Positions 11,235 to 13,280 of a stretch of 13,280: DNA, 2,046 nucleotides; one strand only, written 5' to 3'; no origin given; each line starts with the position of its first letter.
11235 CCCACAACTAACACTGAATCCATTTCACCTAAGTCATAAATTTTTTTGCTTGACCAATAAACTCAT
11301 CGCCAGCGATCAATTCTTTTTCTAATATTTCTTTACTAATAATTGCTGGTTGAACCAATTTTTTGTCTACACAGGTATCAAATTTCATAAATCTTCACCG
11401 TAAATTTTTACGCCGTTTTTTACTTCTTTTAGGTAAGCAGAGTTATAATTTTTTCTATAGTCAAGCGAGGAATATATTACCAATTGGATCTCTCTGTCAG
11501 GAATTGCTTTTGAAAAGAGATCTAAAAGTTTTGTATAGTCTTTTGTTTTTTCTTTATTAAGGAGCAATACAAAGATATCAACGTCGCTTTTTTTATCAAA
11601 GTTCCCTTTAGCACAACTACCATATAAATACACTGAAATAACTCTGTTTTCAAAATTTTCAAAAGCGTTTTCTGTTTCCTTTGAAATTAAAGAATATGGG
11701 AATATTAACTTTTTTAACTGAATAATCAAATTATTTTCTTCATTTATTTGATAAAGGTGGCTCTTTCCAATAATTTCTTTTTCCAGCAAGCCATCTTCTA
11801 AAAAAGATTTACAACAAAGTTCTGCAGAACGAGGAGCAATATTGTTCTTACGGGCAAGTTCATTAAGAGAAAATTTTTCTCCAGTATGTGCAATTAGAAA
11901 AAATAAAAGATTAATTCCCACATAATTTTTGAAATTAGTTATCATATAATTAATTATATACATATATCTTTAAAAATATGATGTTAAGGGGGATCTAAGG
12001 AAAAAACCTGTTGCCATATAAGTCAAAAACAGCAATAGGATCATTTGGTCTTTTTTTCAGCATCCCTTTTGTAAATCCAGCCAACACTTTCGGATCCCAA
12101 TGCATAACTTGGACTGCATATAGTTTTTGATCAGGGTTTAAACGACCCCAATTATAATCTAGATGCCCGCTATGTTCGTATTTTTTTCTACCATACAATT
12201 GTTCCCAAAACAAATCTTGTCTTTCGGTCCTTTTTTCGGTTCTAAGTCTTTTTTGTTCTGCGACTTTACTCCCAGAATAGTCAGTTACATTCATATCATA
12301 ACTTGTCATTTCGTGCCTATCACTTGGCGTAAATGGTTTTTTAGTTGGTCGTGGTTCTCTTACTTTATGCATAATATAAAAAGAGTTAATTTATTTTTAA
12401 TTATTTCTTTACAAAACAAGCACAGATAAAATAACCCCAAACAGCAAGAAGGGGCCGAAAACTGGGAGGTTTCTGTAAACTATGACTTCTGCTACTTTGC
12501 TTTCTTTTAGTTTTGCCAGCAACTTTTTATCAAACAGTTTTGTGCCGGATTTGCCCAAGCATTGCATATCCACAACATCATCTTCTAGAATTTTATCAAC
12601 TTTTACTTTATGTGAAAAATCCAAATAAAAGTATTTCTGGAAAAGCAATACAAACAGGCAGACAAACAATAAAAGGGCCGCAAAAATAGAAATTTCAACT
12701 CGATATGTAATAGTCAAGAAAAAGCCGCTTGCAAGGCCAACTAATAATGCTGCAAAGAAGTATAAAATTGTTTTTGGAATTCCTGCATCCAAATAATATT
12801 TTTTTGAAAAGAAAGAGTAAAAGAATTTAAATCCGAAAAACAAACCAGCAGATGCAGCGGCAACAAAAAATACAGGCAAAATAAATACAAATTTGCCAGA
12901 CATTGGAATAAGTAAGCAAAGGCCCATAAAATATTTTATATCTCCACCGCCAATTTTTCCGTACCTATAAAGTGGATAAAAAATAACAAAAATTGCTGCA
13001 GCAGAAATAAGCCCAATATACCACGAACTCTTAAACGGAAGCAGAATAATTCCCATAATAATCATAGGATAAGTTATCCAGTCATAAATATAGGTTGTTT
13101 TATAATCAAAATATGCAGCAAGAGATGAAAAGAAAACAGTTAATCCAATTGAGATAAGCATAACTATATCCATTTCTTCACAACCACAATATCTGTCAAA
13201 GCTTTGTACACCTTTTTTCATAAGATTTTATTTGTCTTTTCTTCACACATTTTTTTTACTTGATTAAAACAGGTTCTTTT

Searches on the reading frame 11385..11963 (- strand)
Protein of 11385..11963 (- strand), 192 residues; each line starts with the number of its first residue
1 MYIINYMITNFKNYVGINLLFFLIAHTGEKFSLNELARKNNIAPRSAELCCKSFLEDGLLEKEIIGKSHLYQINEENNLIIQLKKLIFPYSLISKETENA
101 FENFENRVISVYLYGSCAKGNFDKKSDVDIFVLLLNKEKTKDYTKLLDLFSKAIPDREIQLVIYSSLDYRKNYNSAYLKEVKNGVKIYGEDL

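Call 5: search_protein_families(library=pfam, proteins=[window:11385-11963:-], max_evalue=0.1)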
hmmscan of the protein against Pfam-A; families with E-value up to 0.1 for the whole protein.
window:11385-11963:- (192 aa): 4 families
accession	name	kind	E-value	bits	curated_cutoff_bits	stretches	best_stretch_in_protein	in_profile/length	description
PF18765.7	Polbeta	-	3.3e-12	46.8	26.9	1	99-170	5-75/93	Polymerase beta, Nucleotidyltransferase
PF01909.29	NTP_transf_2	-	6.1e-10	39.8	21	1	101-168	8-78/93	Nucleotidyltransferase domain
PF22600.2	MTPAP-like_central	-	0.0017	18.9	27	1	101-147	37-80/139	Poly(A) RNA polymerase, mitochondrial-like, central palm domain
PF12633.13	Adenyl_cycl_N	-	0.005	17.3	27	1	95-146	79-130/199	Adenylate cyclase NT domain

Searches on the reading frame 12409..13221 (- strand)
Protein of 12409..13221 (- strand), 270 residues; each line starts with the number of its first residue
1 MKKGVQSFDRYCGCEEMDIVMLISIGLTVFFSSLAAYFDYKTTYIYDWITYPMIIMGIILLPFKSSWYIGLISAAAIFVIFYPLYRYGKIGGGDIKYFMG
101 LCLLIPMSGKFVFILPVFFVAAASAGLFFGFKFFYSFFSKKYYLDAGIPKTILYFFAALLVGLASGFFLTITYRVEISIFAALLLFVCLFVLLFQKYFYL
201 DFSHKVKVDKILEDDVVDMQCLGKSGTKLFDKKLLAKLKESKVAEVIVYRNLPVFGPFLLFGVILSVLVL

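Call 5: search_protein_families(library=pfam, proteins=[window:12409-13221:-], max_evalue=0.1)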
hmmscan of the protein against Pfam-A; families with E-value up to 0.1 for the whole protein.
window:12409-13221:- (270 aa): 1 family
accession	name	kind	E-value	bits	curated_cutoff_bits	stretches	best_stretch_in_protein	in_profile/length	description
PF01478.23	Peptidase_A24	-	3.1e-15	56.9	26.5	1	28-128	3-101/104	Type IV leader peptidase family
